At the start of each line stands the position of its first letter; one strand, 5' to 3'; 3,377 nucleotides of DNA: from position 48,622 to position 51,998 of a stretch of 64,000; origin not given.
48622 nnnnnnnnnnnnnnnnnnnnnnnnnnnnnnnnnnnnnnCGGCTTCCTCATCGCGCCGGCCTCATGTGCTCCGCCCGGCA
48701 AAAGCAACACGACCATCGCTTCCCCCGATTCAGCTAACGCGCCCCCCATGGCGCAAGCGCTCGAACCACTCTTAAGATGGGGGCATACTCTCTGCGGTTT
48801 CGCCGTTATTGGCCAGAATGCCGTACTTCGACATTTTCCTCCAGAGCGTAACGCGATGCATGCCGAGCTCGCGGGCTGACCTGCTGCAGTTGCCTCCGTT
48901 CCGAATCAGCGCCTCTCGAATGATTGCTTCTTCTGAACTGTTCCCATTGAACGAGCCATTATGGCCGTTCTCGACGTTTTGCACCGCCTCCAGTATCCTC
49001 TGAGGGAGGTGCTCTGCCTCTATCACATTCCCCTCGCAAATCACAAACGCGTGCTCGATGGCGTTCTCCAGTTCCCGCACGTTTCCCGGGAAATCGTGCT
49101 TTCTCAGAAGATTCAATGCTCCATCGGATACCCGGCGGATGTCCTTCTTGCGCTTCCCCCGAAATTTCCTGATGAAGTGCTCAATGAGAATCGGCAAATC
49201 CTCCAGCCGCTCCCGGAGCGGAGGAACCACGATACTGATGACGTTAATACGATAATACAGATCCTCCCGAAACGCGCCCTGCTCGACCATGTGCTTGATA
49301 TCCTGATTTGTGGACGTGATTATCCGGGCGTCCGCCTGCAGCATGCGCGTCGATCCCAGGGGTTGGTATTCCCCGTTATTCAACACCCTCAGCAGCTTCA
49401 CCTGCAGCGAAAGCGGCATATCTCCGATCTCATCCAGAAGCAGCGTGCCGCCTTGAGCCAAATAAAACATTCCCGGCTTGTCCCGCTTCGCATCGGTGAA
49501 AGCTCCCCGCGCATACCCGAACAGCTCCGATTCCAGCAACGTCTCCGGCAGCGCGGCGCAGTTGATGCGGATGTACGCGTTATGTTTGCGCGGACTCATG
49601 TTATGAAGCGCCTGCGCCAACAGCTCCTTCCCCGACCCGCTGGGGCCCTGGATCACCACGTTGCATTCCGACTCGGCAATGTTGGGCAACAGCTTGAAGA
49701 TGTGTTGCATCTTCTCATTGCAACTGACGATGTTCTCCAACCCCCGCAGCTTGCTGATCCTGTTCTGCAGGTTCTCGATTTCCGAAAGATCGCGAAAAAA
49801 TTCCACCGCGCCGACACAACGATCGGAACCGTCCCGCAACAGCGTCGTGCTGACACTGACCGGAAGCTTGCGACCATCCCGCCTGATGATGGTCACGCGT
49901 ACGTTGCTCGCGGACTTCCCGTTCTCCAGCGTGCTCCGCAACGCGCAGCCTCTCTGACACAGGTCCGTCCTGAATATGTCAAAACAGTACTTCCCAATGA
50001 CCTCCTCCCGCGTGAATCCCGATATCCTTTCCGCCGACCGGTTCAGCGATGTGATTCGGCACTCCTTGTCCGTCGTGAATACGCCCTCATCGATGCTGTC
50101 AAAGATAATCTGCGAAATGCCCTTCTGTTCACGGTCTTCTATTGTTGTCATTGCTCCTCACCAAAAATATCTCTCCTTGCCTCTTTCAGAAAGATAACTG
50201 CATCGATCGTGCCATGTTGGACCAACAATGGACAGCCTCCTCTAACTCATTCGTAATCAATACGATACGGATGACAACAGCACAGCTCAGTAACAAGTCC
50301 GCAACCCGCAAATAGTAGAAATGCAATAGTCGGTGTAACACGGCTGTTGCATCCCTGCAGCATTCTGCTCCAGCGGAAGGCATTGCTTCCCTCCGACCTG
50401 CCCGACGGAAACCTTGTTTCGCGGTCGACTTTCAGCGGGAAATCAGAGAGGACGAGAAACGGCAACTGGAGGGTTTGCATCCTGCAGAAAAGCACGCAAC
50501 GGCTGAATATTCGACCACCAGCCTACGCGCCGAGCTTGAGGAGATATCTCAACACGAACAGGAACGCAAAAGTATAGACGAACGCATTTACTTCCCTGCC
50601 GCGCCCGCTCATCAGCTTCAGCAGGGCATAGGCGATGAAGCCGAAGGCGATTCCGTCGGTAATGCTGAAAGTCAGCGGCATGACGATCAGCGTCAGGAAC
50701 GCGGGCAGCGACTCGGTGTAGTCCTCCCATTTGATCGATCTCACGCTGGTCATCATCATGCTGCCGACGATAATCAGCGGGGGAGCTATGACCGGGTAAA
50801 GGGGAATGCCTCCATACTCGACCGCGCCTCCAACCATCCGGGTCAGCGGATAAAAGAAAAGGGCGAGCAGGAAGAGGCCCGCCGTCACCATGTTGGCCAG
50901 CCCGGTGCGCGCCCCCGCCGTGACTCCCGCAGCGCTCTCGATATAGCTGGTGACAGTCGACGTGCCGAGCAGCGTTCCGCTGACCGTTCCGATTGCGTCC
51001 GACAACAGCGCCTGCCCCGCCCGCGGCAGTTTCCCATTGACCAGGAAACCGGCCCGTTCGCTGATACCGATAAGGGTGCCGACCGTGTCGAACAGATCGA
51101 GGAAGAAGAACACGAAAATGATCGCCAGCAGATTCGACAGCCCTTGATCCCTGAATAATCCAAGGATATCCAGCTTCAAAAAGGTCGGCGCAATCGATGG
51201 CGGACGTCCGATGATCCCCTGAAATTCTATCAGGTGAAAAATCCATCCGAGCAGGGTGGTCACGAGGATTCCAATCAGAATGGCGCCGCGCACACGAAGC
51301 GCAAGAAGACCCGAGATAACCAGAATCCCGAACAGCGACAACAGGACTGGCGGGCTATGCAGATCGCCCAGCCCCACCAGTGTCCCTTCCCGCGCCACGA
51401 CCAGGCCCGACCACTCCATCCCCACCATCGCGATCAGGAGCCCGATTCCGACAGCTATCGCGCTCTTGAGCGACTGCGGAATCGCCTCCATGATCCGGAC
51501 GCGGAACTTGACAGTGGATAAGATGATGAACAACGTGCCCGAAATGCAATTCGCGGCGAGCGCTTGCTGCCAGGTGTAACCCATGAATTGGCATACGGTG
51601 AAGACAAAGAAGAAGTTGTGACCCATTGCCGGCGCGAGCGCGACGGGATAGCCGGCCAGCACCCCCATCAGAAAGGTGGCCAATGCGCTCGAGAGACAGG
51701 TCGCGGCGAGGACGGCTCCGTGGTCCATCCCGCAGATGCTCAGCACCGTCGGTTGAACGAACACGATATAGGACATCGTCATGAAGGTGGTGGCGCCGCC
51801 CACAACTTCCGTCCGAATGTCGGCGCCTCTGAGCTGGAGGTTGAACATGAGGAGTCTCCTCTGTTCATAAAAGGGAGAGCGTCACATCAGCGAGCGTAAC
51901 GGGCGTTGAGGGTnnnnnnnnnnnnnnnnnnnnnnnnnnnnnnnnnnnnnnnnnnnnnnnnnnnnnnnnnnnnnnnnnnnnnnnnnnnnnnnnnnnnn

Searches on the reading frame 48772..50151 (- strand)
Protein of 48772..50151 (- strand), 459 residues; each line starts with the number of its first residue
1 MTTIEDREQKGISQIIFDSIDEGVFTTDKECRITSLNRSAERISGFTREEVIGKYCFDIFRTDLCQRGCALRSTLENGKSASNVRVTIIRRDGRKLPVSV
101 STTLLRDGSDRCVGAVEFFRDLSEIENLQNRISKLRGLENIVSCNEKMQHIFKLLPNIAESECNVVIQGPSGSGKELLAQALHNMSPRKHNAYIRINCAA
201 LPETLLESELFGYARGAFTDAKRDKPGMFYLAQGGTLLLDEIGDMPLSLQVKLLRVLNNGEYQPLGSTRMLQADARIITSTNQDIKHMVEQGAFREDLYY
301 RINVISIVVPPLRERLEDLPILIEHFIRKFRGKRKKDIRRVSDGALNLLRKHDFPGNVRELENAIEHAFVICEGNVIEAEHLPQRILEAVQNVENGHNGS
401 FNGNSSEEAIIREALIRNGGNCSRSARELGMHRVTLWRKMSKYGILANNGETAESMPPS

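Call 43: search_protein_families(library=pfam, proteins=[window:48772-50151:-], max_evalue=0.00001)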
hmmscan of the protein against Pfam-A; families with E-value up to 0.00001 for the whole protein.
window:48772-50151:- (459 aa): 9 families
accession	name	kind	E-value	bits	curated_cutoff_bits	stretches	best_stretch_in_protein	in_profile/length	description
PF00158.32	Sigma54_activat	-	1.8e-65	220.2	20.2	1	142-307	2-167/168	Sigma-54 interaction domain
PF25601.1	AAA_lid_14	-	5.4e-27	93.9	27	1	313-392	1-80/87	AAA+ ATPase lid domain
PF14532.12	Sigma54_activ_2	-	6.9e-20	72.1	25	1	146-312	5-138/138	Sigma-54 interaction domain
PF13426.13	PAS_9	-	1.6e-19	70.5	27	1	22-124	2-103/103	PAS domain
PF00989.32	PAS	-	3.2e-15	56.6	22.6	1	16-121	6-112/113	PAS fold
PF08448.16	PAS_4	-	9.9e-13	48.7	23.1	1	17-124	1-107/110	PAS fold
PF02954.25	HTH_8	-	1.5e-11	44.3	22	1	407-443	6-42/42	Bacterial regulatory protein, Fis family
PF13188.13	PAS_8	-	1.3e-07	31.7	21.8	0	16-64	6-54/65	PAS domain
PF07728.20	AAA_5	-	4.4e-07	30.4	22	1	164-283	1-123/139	AAA domain (dynein-related subfamily)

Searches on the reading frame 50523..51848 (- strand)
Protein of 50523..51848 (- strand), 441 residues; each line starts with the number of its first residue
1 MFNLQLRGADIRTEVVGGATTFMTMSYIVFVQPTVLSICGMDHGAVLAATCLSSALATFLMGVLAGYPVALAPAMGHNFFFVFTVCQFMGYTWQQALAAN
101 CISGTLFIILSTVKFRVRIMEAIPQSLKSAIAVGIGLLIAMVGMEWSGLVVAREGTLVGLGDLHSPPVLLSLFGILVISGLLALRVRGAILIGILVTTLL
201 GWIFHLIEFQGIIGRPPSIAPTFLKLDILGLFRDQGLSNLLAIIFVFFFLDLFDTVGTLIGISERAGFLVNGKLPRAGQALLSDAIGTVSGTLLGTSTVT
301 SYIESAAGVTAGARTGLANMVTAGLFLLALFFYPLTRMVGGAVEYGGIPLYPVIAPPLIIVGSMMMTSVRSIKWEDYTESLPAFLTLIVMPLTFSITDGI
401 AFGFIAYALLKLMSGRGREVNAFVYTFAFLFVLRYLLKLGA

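Call 43: search_protein_families(library=pfam, proteins=[window:50523-51848:-], max_evalue=0.00001)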
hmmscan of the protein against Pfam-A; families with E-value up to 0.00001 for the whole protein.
window:50523-51848:- (441 aa): 1 family
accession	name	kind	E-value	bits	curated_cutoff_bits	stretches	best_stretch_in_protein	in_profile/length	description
PF00860.26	Xan_ur_permease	-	2.7e-39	135.4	27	1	14-399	3-386/389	Permease family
